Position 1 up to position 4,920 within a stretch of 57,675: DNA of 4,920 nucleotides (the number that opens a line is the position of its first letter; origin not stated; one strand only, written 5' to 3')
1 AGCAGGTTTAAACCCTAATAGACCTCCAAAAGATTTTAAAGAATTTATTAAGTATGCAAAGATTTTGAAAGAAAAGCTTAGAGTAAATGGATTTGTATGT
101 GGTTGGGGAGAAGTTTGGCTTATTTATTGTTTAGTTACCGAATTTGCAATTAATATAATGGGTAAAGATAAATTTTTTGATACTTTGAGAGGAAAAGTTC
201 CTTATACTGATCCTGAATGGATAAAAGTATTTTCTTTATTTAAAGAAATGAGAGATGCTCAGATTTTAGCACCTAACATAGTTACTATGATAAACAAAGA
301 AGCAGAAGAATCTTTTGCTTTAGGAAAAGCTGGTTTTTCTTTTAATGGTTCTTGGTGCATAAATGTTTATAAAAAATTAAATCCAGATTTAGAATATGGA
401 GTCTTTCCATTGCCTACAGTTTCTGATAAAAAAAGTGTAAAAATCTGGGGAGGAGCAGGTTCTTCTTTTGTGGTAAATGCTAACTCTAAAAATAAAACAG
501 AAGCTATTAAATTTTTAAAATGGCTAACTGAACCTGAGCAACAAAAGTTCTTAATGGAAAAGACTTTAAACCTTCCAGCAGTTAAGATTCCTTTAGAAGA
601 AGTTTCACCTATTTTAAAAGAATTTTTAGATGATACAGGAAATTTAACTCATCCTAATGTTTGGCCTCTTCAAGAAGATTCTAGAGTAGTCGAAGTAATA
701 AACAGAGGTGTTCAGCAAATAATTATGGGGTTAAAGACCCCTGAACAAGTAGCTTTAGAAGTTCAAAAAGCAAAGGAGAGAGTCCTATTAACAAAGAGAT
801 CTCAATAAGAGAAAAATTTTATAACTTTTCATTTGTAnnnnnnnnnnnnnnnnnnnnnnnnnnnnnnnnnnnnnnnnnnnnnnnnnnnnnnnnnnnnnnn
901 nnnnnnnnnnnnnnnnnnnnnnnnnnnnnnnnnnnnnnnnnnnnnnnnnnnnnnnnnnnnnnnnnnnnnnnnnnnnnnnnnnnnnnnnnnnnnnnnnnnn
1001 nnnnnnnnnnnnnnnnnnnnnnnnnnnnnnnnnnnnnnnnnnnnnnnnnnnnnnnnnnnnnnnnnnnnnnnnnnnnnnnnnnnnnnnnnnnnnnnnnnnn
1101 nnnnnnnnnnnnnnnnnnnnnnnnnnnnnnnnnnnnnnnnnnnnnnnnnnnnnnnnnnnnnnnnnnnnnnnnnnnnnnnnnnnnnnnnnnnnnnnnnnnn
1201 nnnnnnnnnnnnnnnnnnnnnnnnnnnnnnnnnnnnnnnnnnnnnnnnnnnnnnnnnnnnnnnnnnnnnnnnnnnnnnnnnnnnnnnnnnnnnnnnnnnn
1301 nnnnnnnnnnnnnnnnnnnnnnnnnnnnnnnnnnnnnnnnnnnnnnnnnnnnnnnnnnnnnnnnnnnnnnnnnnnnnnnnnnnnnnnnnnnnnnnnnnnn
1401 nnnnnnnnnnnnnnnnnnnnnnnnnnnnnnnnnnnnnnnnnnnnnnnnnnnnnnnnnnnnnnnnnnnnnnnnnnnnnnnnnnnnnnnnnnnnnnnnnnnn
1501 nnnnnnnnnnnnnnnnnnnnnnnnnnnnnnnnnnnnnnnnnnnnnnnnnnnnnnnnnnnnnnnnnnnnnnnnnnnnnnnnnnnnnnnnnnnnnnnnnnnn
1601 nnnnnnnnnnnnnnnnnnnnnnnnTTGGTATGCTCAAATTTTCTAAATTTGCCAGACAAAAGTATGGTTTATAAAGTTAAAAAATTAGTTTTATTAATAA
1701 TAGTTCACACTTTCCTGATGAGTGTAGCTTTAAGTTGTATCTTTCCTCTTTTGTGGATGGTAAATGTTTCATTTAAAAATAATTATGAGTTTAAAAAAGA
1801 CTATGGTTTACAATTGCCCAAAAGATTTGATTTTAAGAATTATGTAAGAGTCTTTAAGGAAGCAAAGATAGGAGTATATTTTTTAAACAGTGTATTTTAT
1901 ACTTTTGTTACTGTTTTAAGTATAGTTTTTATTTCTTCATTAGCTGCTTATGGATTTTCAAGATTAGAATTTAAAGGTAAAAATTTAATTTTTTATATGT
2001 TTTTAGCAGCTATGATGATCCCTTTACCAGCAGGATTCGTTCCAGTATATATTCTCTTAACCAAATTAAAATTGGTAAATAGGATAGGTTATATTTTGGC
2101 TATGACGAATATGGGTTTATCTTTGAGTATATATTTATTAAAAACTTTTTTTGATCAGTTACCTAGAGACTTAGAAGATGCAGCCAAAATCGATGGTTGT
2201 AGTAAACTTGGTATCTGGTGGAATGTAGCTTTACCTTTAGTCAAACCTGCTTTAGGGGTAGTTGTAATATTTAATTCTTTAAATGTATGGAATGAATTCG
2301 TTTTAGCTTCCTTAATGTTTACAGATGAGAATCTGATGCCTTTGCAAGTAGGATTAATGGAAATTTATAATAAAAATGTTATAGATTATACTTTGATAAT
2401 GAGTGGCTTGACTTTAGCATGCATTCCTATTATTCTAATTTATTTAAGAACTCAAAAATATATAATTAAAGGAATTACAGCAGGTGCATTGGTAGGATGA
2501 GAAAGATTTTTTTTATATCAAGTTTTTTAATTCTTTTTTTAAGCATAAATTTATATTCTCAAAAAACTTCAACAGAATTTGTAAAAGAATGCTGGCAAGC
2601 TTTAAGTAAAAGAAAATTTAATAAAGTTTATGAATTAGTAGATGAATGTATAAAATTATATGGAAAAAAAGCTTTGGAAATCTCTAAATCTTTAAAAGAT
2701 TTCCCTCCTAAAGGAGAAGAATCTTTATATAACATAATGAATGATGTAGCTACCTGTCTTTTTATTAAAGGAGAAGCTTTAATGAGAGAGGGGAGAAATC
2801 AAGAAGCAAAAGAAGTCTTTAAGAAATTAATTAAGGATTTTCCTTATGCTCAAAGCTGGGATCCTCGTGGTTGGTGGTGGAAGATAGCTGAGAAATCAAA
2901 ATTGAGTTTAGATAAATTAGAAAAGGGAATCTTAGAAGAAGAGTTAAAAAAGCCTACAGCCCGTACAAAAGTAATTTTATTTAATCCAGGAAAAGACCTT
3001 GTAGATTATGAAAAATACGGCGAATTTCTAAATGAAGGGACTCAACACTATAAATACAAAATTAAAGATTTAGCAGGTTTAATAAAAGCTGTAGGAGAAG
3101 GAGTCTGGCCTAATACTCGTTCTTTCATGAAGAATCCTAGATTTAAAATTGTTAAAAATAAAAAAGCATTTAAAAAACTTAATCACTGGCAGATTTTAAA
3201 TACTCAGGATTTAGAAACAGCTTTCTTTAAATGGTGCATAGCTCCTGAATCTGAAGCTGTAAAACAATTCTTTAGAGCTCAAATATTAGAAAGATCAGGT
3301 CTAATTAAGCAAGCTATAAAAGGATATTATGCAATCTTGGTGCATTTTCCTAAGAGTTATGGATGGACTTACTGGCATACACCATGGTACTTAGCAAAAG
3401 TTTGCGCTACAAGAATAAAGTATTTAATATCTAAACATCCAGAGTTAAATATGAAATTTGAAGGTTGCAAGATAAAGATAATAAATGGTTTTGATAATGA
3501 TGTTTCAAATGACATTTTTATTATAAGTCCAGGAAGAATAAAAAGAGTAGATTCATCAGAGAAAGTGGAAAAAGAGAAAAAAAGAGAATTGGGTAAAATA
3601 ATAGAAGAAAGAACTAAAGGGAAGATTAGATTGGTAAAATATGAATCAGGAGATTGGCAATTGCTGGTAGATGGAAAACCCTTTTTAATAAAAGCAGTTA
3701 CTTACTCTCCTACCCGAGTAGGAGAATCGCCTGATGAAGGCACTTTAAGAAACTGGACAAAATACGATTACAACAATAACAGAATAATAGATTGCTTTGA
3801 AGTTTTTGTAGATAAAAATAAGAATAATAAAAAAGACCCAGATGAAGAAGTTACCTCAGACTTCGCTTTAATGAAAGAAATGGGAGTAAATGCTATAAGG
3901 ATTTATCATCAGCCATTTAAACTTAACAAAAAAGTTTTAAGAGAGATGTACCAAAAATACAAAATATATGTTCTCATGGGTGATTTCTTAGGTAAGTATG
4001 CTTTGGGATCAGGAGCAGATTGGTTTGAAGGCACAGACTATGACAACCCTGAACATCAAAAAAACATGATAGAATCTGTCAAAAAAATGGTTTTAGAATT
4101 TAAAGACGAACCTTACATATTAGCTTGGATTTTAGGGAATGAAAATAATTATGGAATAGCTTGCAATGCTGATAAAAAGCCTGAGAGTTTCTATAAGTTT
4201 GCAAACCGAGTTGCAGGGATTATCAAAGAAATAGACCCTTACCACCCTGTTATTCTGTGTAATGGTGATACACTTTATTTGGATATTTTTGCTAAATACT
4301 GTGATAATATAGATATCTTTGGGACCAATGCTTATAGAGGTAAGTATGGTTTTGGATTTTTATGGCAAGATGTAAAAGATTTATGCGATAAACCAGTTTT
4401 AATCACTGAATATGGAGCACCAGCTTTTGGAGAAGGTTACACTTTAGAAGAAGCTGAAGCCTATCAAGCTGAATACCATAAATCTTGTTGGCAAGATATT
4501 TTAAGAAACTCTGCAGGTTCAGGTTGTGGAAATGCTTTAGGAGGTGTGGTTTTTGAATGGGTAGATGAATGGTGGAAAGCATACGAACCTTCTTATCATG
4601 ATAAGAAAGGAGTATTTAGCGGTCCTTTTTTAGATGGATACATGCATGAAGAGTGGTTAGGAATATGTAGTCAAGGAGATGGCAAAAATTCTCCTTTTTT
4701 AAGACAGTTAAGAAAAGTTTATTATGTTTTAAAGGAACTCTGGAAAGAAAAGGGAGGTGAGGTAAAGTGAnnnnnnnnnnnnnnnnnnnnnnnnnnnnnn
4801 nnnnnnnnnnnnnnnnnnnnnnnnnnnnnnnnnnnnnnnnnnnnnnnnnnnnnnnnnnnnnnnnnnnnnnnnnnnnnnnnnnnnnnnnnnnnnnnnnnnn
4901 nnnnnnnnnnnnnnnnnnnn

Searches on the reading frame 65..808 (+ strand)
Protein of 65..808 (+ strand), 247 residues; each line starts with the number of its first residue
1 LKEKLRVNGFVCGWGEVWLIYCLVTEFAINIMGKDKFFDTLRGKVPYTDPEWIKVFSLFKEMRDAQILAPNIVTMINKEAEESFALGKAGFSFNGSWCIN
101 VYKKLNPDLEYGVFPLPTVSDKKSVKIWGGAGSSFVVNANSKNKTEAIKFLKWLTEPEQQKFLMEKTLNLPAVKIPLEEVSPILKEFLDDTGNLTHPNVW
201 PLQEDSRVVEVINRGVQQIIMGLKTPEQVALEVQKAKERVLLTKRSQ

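Call 15: search_protein_families(library=pfam, proteins=[window:65-808:+], max_evalue=0.001)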
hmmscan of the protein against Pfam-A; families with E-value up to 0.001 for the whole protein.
window:65-808:+ (247 aa): 2 families
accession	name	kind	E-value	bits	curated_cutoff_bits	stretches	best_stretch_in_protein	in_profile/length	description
PF13416.11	SBP_bac_8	-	6.8e-16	59.3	27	1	37-173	147-262/279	Bacterial extracellular solute-binding protein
PF01547.30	SBP_bac_1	-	1.1e-13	52.3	26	1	62-161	203-307/307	Bacterial extracellular solute-binding protein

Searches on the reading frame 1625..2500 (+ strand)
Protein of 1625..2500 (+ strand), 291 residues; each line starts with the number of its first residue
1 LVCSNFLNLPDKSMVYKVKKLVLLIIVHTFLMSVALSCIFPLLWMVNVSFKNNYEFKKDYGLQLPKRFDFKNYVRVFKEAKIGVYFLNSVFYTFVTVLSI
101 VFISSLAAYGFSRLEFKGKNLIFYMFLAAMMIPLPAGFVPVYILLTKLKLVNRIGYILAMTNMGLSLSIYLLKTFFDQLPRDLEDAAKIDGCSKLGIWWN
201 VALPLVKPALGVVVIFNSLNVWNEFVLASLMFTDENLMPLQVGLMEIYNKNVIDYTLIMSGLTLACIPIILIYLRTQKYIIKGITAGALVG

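Call 15: search_protein_families(library=pfam, proteins=[window:1625-2500:+], max_evalue=0.001)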
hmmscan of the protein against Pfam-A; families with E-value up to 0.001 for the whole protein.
window:1625-2500:+ (291 aa): 1 family
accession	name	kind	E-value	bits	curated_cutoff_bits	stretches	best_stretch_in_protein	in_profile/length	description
PF00528.27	BPD_transp_1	-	1.5e-16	61.1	26.4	1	101-284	2-182/184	Binding-protein-dependent transport system inner membrane component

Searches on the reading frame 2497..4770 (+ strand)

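Call 15: search_protein_families(library=pfam, proteins=[window:2497-4770:+], max_evalue=0.001)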
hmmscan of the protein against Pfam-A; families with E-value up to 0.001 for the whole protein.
window:2497-4770:+ (757 aa): 5 families
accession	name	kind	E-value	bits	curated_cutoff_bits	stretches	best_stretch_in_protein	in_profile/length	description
PF02836.23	Glyco_hydro_2_C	-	9.7e-14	51.6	21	1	450-657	36-229/302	Glycosyl hydrolases family 2, TIM barrel domain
PF13428.12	TPR_14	-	6.4e-05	23.7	23.5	0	91-118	7-34/44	Tetratricopeptide repeat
PF13174.12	TPR_6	-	8.5e-05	23.4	26.3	0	87-116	2-31/33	Tetratricopeptide repeat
PF03198.20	Glyco_hydro_72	-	0.00014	21.7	25.9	1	449-550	53-146/314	Glucanosyltransferase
PF07719.23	TPR_2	-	0.0007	20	27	0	86-116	2-32/34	Tetratricopeptide repeat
